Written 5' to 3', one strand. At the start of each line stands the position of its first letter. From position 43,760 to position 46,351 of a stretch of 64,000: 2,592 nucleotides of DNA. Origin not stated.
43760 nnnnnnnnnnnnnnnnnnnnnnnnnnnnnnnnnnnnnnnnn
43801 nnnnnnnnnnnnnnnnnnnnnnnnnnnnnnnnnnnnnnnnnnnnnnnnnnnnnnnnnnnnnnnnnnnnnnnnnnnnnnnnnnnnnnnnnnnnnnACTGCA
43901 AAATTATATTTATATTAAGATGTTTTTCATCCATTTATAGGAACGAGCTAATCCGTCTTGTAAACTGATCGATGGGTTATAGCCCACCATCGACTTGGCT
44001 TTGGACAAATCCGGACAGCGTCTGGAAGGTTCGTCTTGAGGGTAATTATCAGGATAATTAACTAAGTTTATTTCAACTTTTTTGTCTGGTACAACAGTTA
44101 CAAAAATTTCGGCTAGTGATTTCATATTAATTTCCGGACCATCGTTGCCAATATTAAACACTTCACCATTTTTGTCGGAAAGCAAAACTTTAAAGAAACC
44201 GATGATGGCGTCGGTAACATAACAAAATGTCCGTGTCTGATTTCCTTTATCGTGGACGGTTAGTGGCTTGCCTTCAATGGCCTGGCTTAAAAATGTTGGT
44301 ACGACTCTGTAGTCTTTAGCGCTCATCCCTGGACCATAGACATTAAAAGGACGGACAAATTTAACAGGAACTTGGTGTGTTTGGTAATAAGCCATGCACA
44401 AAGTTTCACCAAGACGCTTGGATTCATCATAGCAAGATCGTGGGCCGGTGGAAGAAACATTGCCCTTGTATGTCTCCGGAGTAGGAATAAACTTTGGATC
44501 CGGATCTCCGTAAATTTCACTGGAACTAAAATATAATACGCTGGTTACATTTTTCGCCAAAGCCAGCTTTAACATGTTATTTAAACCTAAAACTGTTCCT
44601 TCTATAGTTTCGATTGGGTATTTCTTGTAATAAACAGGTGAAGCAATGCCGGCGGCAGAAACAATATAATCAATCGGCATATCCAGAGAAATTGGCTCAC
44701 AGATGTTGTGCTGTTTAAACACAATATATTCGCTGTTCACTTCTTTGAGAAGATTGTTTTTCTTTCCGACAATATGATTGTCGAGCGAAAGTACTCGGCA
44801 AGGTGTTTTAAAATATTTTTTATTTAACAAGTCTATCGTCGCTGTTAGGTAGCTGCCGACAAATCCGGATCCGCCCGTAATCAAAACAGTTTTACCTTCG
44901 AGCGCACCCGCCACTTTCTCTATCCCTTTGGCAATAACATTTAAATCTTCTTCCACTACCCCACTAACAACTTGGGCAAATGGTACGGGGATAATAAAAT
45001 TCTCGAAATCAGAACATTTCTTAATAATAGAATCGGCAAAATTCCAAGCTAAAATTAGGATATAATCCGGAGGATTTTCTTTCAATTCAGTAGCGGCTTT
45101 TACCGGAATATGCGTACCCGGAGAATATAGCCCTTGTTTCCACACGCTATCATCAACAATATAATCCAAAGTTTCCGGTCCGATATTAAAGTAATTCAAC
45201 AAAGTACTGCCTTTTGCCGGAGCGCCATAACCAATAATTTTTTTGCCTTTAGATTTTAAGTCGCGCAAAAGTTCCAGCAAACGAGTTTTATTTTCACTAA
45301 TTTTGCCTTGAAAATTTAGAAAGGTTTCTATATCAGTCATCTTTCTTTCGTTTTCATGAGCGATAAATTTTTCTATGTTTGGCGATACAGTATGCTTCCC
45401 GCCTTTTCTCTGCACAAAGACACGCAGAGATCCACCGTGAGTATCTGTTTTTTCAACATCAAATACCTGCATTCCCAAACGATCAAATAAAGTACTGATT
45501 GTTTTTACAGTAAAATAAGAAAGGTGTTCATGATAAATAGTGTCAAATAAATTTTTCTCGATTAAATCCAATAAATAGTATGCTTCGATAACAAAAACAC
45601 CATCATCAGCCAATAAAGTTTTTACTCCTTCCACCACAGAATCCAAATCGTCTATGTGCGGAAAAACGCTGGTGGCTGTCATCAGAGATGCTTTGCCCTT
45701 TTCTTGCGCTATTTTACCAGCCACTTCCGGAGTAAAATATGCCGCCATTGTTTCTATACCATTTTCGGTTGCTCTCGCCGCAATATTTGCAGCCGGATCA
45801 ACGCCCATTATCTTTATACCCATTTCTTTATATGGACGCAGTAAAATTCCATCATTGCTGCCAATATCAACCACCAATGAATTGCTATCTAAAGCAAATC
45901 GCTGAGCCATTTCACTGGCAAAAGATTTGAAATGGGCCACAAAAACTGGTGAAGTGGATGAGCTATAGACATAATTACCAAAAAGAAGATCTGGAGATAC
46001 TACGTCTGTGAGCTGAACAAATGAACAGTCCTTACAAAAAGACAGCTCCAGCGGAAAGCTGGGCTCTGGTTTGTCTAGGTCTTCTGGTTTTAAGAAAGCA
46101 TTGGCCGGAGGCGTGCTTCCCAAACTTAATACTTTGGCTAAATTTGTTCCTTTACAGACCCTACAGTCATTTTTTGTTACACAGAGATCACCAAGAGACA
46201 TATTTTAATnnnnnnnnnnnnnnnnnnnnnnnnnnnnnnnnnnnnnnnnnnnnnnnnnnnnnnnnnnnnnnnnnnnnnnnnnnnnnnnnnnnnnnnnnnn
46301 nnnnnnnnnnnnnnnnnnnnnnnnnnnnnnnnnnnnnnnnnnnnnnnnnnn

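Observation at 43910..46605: Natural fusion of a TylCIII-like C-methyltransferase with a UXS/ArnA-like SDR, followed by an FdtA-like cupin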

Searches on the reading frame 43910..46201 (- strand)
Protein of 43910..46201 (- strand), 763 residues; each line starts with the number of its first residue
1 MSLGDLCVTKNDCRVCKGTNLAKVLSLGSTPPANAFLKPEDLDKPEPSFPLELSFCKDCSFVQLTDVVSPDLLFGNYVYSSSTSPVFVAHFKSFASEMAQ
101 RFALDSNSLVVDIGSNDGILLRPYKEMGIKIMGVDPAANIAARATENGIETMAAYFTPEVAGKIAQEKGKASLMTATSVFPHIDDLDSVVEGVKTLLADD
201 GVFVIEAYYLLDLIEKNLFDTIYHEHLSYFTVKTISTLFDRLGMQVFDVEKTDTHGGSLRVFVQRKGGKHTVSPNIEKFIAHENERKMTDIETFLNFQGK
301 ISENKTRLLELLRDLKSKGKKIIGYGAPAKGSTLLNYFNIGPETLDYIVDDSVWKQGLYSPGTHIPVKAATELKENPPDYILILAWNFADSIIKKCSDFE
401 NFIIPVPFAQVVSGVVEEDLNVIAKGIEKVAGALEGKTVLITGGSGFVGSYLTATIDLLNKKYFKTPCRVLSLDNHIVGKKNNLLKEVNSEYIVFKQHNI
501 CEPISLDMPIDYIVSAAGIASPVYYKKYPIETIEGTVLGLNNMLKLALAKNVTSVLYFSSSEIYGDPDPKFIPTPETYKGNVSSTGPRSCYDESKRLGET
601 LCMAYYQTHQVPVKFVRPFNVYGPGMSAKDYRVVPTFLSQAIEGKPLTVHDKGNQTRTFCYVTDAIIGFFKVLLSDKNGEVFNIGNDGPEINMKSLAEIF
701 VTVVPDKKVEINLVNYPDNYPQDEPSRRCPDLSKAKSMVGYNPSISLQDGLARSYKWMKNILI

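Call 3: search_protein_families(library=pfam, proteins=[window:43910-46201:-], max_evalue=0.01)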
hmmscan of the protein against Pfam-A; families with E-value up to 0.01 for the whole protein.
window:43910-46201:- (763 aa): 10 families
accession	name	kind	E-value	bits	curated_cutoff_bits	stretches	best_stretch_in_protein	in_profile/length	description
PF08484.17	Methyltransf_14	-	1.5e-53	181.3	23.5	1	254-407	2-160/160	C-methyltransferase C-terminal domain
PF01370.27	Epimerase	-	3.4e-43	148.2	20.9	1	439-685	1-240/240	NAD dependent epimerase/dehydratase family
PF16363.11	GDP_Man_Dehyd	-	2.4e-30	106.6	27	1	440-752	1-330/332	GDP-mannose 4,6 dehydratase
PF08421.16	Methyltransf_13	-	3.5e-24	85.2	31.3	1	13-74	1-62/62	Putative zinc binding domain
PF13489.12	Methyltransf_23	-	3.2e-16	59.9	27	1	97-246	11-161/164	Methyltransferase domain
PF02719.21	Polysacc_synt_2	-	1.8e-10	40.9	20.2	1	587-705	134-248/293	Polysaccharide biosynthesis protein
PF01073.25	3Beta_HSD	-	2.5e-09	37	22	1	440-695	1-259/280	3-beta hydroxysteroid dehydrogenase/isomerase family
PF08242.18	Methyltransf_12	-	2.7e-07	31.7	30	1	111-203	1-98/98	Methyltransferase domain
PF07993.18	NAD_binding_4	-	2.9e-06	27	20.1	1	533-627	109-216/258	Male sterility protein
PF08241.18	Methyltransf_11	-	3e-06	28.2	21.2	1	111-205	1-95/95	Methyltransferase domain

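Call 4: search_protein_families(library=ncbifam, proteins=[window:43910-46201:-], max_evalue=0.01)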
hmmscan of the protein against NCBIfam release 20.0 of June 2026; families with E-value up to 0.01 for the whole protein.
window:43910-46201:- (763 aa): 25 families
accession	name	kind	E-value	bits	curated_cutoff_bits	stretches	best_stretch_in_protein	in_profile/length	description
TIGR04180.1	EDH_00030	hypoth_equivalog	4e-32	111.5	475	1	439-745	1-296/297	NAD-dependent 4,6-dehydratase LegB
TIGR01181.1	dTDP_gluc_dehyt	equivalog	9.8e-28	97.2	365.1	1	439-759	2-312/321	dTDP-glucose 4,6-dehydratase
NF008872.0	PRK11908.1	equivalog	5.8e-24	84.8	294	1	437-758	2-335/349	bifunctional UDP-4-keto-pentose/UDP-xylose synthase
NF007490.0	PRK10084.1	subfamily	1.3e-20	73.7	649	1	439-758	3-334/361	dTDP-glucose 4,6-dehydratase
TIGR02197.1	heptose_epim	equivalog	2.1e-19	69.9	274.6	1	439-760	1-315/316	ADP-glyceromanno-heptose 6-epimerase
NF005998.1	PRK08125.1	equivalog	1.6e-18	66.4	777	1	434-752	313-643/649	bifunctional UDP-4-amino-4-deoxy-L-arabinose formyltransferase/UDP-glucuronic acid oxidase ArnA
NF047922.1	GDPFucSynFcl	equivalog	1.3e-17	64.2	500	1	483-758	28-301/308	GDP-L-fucose synthase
NF007582.0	PRK10217.1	equivalog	1.9e-17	63.4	698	1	437-758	2-331/355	dTDP-glucose 4,6-dehydratase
NF011728.1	PRK15181.1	equivalog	6.9e-15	54.9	760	1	434-758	13-337/348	Vi polysaccharide biosynthesis UDP-N-acetylglucosaminuronic acid C-4 epimerase TviC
TIGR02622.1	CDP_4_6_dhtase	equivalog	8.3e-13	48.2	278.45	1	435-761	3-333/352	CDP-glucose 4,6-dehydratase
TIGR01179.1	galE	equivalog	8.9e-13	47.8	262.3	1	439-760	2-327/332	UDP-glucose 4-epimerase GalE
NF007956.0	PRK10675.1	subfamily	3.5e-08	32.9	394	1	438-623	2-182/338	UDP-glucose 4-epimerase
NF008360.0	PRK11150.1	equivalog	4.3e-08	32.7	452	1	439-738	2-286/310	ADP-glyceromanno-heptose 6-epimerase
TIGR04130.1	FnlA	equivalog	1.8e-07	30.4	730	1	435-560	3-124/337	UDP-N-acetylglucosamine 4,6-dehydratase/5-epimerase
TIGR03589.1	PseB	equivalog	3.3e-06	26.3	407.75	1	434-560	2-125/324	UDP-N-acetylglucosamine 4,6-dehydratase (inverting)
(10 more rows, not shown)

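Call 5: find_homologous_proteins(query=window:43910-46201:-, max_evalue=1e-10)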
Query window:43910-46201:- (763 aa): 6428 proteins with E <= 1e-10 among 8000 candidates; the best 120 are listed.
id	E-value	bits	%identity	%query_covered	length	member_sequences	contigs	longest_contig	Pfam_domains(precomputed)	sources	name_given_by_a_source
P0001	0.0e+0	1636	93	100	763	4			PF13489.13,PF08421.17,PF16363.12,PF02719.22,PF01073.26,PF07993.19,PF08484.18,PF08241.19,PF08242.19,PF01370.28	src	-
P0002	0.0e+0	1487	83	100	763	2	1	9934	PF13489.13,PF08421.17,PF16363.12,PF02719.22,PF01073.26,PF07993.19,PF08484.18,PF08241.19,PF08242.19,PF01370.28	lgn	-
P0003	0.0e+0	1457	82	100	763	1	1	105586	PF13489.13,PF08421.17,PF16363.12,PF02719.22,PF01073.26,PF07993.19,PF08484.18,PF08241.19,PF08242.19,PF01370.28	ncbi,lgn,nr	ncbi:MAG TPA: NAD-dependent epimerase/dehydratase family protein [Candidatus Udaeobacter sp.]|nr:NAD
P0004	0.0e+0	1431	82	98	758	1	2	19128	PF13489.13,PF08421.17,PF16363.12,PF02719.22,PF01073.26,PF07993.19,PF08484.18,PF08241.19,PF08242.19,PF01370.28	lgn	-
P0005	0.0e+0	1430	82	99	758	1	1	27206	PF13489.13,PF08421.17,PF16363.12,PF02719.22,PF01073.26,PF07993.19,PF08484.18,PF01370.28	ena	-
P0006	0.0e+0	1419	81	98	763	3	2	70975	PF13489.13,PF08421.17,PF16363.12,PF02719.22,PF01073.26,PF07993.19,PF08484.18,PF08241.19,PF08242.19,PF01370.28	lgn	-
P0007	0.0e+0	1330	76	97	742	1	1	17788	PF13489.13,PF08421.17,PF16363.12,PF02719.22,PF01073.26,PF07993.19,PF08484.18,PF08241.19,PF08242.19,PF01370.28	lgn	-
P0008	0.0e+0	1295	72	100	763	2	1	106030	PF13489.13,PF08421.17,PF16363.12,PF02719.22,PF01073.26,PF07993.19,PF08484.18,PF08241.19,PF08242.19,PF01370.28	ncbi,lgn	-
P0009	0.0e+0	1249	70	99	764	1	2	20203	PF13489.13,PF08421.17,PF16363.12,PF02719.22,PF01073.26,PF07993.19,PF08484.18,PF08241.19,PF08242.19,PF01370.28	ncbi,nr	ncbi:MAG: NAD-dependent epimerase/dehydratase family protein [Candidatus Magasanikbacteria bacterium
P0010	0.0e+0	1229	69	99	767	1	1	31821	PF13489.13,PF08421.17,PF16363.12,PF02719.22,PF01073.26,PF07993.19,PF08484.18,PF08241.19,PF08242.19,PF01370.28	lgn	-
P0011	0.0e+0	1189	67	99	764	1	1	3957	PF13489.13,PF08421.17,PF16363.12,PF02719.22,PF01073.26,PF07993.19,PF08484.18,PF08242.19,PF01370.28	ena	-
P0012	0.0e+0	1174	65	99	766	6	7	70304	PF13489.13,PF08421.17,PF16363.12,PF02719.22,PF01073.26,PF08484.18,PF08241.19,PF08242.19,PF01370.28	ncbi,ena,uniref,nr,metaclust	ncbi:MAG: hypothetical protein A3I29_04060 [Candidatus Magasanikbacteria bacterium RIFCSPLOWO2_02_FU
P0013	0.0e+0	1173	67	98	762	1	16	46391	PF13489.13,PF08421.17,PF16363.12,PF02719.22,PF01073.26,PF07993.19,PF08484.18,PF08241.19,PF08242.19,PF01370.28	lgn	-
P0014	0.0e+0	1173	66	98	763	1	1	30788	PF13489.13,PF08421.17,PF16363.12,PF02719.22,PF01073.26,PF07993.19,PF08484.18,PF08241.19,PF08242.19,PF01370.28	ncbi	-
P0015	0.0e+0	1167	66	99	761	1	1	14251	PF13489.13,PF08421.17,PF16363.12,PF02719.22,PF01073.26,PF07993.19,PF08484.18,PF08241.19,PF08242.19,PF01370.28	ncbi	-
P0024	0.0e+0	1150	64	99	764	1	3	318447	PF13489.13,PF08421.17,PF16363.12,PF02719.22,PF13649.13,PF01073.26,PF07993.19,PF08484.18,PF08241.19,PF08242.19,PF01370.28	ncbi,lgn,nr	ncbi:NAD-dependent epimerase/dehydratase family protein [Candidatus Woesearchaeota archaeon]|nr:NAD-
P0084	6.7e-273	925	55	98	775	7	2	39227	PF13489.13,PF08421.17,PF16363.12,PF02719.22,PF01073.26,PF07993.19,PF08484.18,PF08241.19,PF08242.19,PF01370.28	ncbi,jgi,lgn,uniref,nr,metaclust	ncbi:MAG: NDP-hexose 3-C-methyltransferase [Candidatus Woesebacteria bacterium GW2011_GWB1_41_10]|un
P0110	1.9e-230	785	47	53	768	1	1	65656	PF13489.13,PF08421.17,PF16363.12,PF08241.19,PF01370.28,PF13847.13,PF02719.22,PF13649.13,PF01073.26,PF07993.19,PF08484.18,PF08242.19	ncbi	-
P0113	7.5e-228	777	46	52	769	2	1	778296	PF13489.13,PF08421.17,PF16363.12,PF13649.13,PF01073.26,PF07993.19,PF08484.18,PF08241.19,PF08242.19,PF01370.28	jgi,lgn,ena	-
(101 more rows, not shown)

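Call 6: search_solved_structures(query=window:43910-46201:-, max_evalue=0.00001, show_alignments=0)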
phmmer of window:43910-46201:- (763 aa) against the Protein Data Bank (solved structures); distinct sequences matched with E-value up to 0.00001: 100 (the best 60 are shown).
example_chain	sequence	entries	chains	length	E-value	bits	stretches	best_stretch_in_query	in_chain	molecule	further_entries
4rv9_A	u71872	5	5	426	4.7e-98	332.4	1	11-412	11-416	D-mycarose 3-C-methyltransferase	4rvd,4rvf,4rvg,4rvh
3ndi_A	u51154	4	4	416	3.4e-80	273.4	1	11-400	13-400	Methyltransferase | TcaB9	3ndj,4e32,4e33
4e2y_A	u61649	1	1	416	8.9e-80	272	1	11-400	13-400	TcaB9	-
4e31_A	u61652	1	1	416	9.7e-80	271.9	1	11-400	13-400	TcaB9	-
4e2x_A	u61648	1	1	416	1.2e-79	271.5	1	11-400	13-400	TcaB9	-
4e2w_A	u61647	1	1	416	3.2e-79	270.2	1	11-400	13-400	TcaB9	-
4e2z_A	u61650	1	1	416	3.2e-79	270.2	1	11-400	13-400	TcaB9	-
4e30_A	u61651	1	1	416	8.3e-79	268.8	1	11-400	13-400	TcaB9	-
5t64_A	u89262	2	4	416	1e-74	255.3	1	12-400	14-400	Sugar 3-C-methyl transferase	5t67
5t6b_A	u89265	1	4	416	1.4e-73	251.5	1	12-400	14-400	Sugar 3-C-methyl transferase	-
2b69_A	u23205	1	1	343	1.5e-58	201.8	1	436-758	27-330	UDP-glucuronate decarboxylase 1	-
4gll_A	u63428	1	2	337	1.8e-58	201.5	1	436-758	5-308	UDP-glucuronic acid decarboxylase 1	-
4m55_A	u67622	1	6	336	9.3e-58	199.2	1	436-758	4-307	UDP-glucuronic acid decarboxylase 1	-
4lk3_A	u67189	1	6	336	1.3e-57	198.7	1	436-758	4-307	UDP-glucuronic acid decarboxylase 1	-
8vr2_A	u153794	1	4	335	2.4e-28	101.9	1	434-759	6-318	NAD-dependent epimerase/dehydratase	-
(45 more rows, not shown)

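Call 19: find_encoding_contigs(protein=P0012, flank=9000, max_places=2)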
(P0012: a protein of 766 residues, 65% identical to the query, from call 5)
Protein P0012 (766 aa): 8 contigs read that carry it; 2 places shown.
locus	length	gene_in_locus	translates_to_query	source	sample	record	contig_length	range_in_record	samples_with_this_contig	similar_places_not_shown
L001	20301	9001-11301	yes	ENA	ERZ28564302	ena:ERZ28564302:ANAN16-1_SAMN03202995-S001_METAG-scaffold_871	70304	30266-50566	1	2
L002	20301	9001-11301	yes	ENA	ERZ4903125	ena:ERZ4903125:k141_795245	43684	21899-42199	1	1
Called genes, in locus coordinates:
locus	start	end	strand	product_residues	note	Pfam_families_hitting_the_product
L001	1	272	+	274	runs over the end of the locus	PF00535:Glycos_transf_2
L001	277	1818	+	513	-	PF13231:PMT_2 (weak)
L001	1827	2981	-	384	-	PF13450:NAD_binding_8, PF03275:GLF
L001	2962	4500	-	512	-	PF27757:Competence-induced_Ccs4_N (faint)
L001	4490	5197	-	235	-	PF00535:Glycos_transf_2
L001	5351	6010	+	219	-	PF07021:MetW, PF08003:Methyltransf_9 (weak), PF13489:Methyltransf_23, PF13847:Methyltransf_31, PF08241:Methyltransf_11, PF08242:Methyltransf_12, PF13649:Methyltransf_25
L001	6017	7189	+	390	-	PF13439:Glyco_transf_4, PF13579:Glyco_trans_4_4 (weak), PF00534:Glycos_transf_1, PF13692:Glyco_trans_1_4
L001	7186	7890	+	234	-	PF00535:Glycos_transf_2, PF10111:Glyco_tranf_2_2 (weak), PF13641:Glyco_tranf_2_3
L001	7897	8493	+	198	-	PF13489:Methyltransf_23, PF13847:Methyltransf_31, PF01209:Ubie_methyltran (weak), PF08241:Methyltransf_11, PF08242:Methyltransf_12, PF13649:Methyltransf_25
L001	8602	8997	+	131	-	PF05523:FdtA (faint), PF07883:Cupin_2 (faint)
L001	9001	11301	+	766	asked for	PF08421:Methyltransf_13, PF13489:Methyltransf_23, PF08241:Methyltransf_11 (weak), PF08242:Methyltransf_12 (faint), PF08484:Methyltransf_14, PF01073:3Beta_HSD, PF01370:Epimerase, PF16363:GDP_Man_Dehyd, +1 more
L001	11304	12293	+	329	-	PF01408:GFO_IDH_MocA, PF03447:NAD_binding_3 (faint), PF02894:GFO_IDH_MocA_C, PF22725:GFO_IDH_MocA_C3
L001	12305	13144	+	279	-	PF00459:Inositol_P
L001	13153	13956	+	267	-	-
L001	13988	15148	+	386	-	-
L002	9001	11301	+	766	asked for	PF08421:Methyltransf_13, PF13489:Methyltransf_23, PF08241:Methyltransf_11 (weak), PF08242:Methyltransf_12 (faint), PF08484:Methyltransf_14, PF01073:3Beta_HSD, PF01370:Epimerase, PF16363:GDP_Man_Dehyd, +1 more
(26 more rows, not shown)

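Call 20: find_encoding_contigs(protein=P0024, flank=9000, max_places=1)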
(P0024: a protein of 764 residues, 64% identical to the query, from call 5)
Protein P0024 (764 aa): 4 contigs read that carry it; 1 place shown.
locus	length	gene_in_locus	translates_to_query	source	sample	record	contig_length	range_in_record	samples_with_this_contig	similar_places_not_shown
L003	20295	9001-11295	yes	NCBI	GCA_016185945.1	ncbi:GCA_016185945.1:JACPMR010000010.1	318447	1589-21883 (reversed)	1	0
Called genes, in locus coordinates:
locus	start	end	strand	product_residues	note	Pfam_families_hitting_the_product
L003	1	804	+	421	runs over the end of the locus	PF03952:Enolase_N, PF00113:Enolase_C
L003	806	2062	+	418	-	PF01676:Metalloenzyme, PF10143:PhosphMutase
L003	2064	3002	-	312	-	PF01087:GalP_UDP_transf, PF16268:DUF4921, PF01230:HIT (faint), PF16285:DUF4931_N (weak), PF02744:GalP_UDP_tr_C (faint), PF11969:DcpS_C (weak)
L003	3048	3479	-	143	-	-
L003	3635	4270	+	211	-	PF04851:ResIII, PF00270:DEAD, PF22527:DEXQc_Suv3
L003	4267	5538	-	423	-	PF02881:SRP54_N (weak), PF00448:SRP54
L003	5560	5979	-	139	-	PF02996:Prefoldin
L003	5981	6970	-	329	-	PF13793:Pribosyltran_N, PF00156:Pribosyltran, PF14572:Pribosyl_synth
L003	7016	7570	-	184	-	-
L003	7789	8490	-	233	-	PF00535:Glycos_transf_2, PF10111:Glyco_tranf_2_2, PF13641:Glyco_tranf_2_3 (weak)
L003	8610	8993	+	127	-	PF12973:Cupin_7 (weak), PF14667:Polysacc_synt_C (weak), PF07883:Cupin_2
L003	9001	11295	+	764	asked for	PF08421:Methyltransf_13, PF13489:Methyltransf_23, PF08241:Methyltransf_11, PF08242:Methyltransf_12, PF08484:Methyltransf_14, PF01073:3Beta_HSD, PF01370:Epimerase, PF16363:GDP_Man_Dehyd, +3 more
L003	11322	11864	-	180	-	-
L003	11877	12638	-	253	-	PF02616:SMC_ScpA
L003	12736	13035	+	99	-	-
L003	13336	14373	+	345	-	PF01594:AI-2E_transport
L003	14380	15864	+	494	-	PF02885:Glycos_trans_3N, PF00591:Glycos_transf_3, PF07831:PYNP_C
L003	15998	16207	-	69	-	PF03966:Trm112p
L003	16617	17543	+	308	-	PF08271:Zn_Ribbon_TF, PF00382:TFIIB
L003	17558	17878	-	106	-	-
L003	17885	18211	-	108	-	PF01035:DNA_binding_1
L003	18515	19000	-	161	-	PF01625:PMSR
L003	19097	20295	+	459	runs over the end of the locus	-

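Call 21: find_encoding_contigs(protein=P0084, flank=9000, max_places=1)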
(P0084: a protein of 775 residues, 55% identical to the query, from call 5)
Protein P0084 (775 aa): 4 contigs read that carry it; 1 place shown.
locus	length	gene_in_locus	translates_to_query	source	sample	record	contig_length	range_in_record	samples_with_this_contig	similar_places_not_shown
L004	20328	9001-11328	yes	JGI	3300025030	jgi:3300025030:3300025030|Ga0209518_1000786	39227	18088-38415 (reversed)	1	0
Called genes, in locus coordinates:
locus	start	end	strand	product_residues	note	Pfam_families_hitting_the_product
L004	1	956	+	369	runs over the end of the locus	PF01370:Epimerase, PF04321:RmlD_sub_bind, PF16363:GDP_Man_Dehyd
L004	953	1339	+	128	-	-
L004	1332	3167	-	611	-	PF01041:DegT_DnrJ_EryC1, PF00155:Aminotran_1_2, PF02353:CMAS (weak), PF13489:Methyltransf_23, PF13649:Methyltransf_25, PF13847:Methyltransf_31, PF08241:Methyltransf_11, PF08242:Methyltransf_12, +3 more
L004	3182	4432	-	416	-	PF13489:Methyltransf_23 (weak), PF00535:Glycos_transf_2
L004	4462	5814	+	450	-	-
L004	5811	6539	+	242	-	PF13489:Methyltransf_23, PF08241:Methyltransf_11, PF13649:Methyltransf_25 (faint), PF13847:Methyltransf_31 (faint)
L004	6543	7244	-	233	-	PF05175:MTS (weak), PF13489:Methyltransf_23, PF00891:Methyltransf_2, PF08241:Methyltransf_11, PF08242:Methyltransf_12, PF13649:Methyltransf_25, PF13847:Methyltransf_31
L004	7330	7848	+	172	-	PF04307:YdjM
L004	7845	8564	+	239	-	PF13641:Glyco_tranf_2_3 (weak), PF00535:Glycos_transf_2, PF10111:Glyco_tranf_2_2 (weak)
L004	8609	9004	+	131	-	PF07883:Cupin_2 (weak)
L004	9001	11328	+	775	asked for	PF08421:Methyltransf_13, PF13489:Methyltransf_23, PF08242:Methyltransf_12, PF08484:Methyltransf_14, PF01073:3Beta_HSD, PF01370:Epimerase, PF16363:GDP_Man_Dehyd, PF07993:NAD_binding_4, +2 more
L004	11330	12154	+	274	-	PF01408:GFO_IDH_MocA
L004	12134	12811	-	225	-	PF13489:Methyltransf_23, PF13847:Methyltransf_31 (weak), PF08241:Methyltransf_11, PF13649:Methyltransf_25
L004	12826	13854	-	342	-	PF00535:Glycos_transf_2, PF10111:Glyco_tranf_2_2 (weak), PF13641:Glyco_tranf_2_3, PF13632:Glyco_trans_2_3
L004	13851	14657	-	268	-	PF00535:Glycos_transf_2, PF10111:Glyco_tranf_2_2 (faint), PF13641:Glyco_tranf_2_3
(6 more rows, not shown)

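Call 22: find_encoding_contigs(protein=P0113, flank=9000, max_places=1)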
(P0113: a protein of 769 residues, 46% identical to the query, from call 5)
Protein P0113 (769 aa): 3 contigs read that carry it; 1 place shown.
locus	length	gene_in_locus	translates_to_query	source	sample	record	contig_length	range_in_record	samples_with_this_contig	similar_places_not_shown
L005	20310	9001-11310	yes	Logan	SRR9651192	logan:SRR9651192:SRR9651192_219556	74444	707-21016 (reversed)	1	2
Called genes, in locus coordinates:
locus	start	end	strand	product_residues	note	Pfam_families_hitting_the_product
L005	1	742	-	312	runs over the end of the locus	PF00106:adh_short (faint), PF01073:3Beta_HSD, PF01370:Epimerase, PF02719:Polysacc_synt_2 (faint), PF04321:RmlD_sub_bind, PF07993:NAD_binding_4 (faint), PF16363:GDP_Man_Dehyd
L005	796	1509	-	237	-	PF06745:ATPase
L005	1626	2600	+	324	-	PF00953:Glycos_transf_4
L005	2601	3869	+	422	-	PF01943:Polysacc_synt, PF13440:Polysacc_synt_3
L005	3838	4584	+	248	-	PF00535:Glycos_transf_2, PF10111:Glyco_tranf_2_2, PF13641:Glyco_tranf_2_3 (weak)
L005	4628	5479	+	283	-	PF02353:CMAS (weak), PF13489:Methyltransf_23, PF13847:Methyltransf_31, PF08241:Methyltransf_11, PF08242:Methyltransf_12, PF13649:Methyltransf_25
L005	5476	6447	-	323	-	PF00535:Glycos_transf_2, PF10111:Glyco_tranf_2_2 (weak), PF13506:Glyco_transf_21, PF13641:Glyco_tranf_2_3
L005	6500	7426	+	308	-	PF00551:Formyl_trans_N, PF02911:Formyl_trans_C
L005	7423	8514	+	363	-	PF01041:DegT_DnrJ_EryC1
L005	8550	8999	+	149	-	-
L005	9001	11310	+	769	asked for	PF01073:3Beta_HSD, PF01370:Epimerase, PF16363:GDP_Man_Dehyd, PF07993:NAD_binding_4, PF08421:Methyltransf_13, PF13489:Methyltransf_23, PF08241:Methyltransf_11, PF08242:Methyltransf_12, +2 more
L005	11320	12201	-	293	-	PF01944:SpoIIM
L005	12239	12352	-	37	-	-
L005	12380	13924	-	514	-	PF00595:PDZ (faint), PF17820:PDZ_6 (weak), PF02355:SecD_SecF_C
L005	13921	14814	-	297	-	PF02355:SecD_SecF_C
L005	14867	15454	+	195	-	PF08704:GCD14, PF00398:RrnaAD (weak), PF01135:PCMT, PF05175:MTS (weak), PF13847:Methyltransf_31, PF08241:Methyltransf_11 (weak), PF13649:Methyltransf_25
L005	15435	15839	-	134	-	-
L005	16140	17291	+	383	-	PF01370:Epimerase (weak), PF03435:Sacchrp_dh_NADP, PF16653:Sacchrp_dh_C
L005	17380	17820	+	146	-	PF02163:Peptidase_M50 (faint)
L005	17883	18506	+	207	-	PF00254:FKBP_C, PF22199:FKBP26_IF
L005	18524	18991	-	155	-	-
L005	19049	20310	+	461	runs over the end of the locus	PF00932:LTD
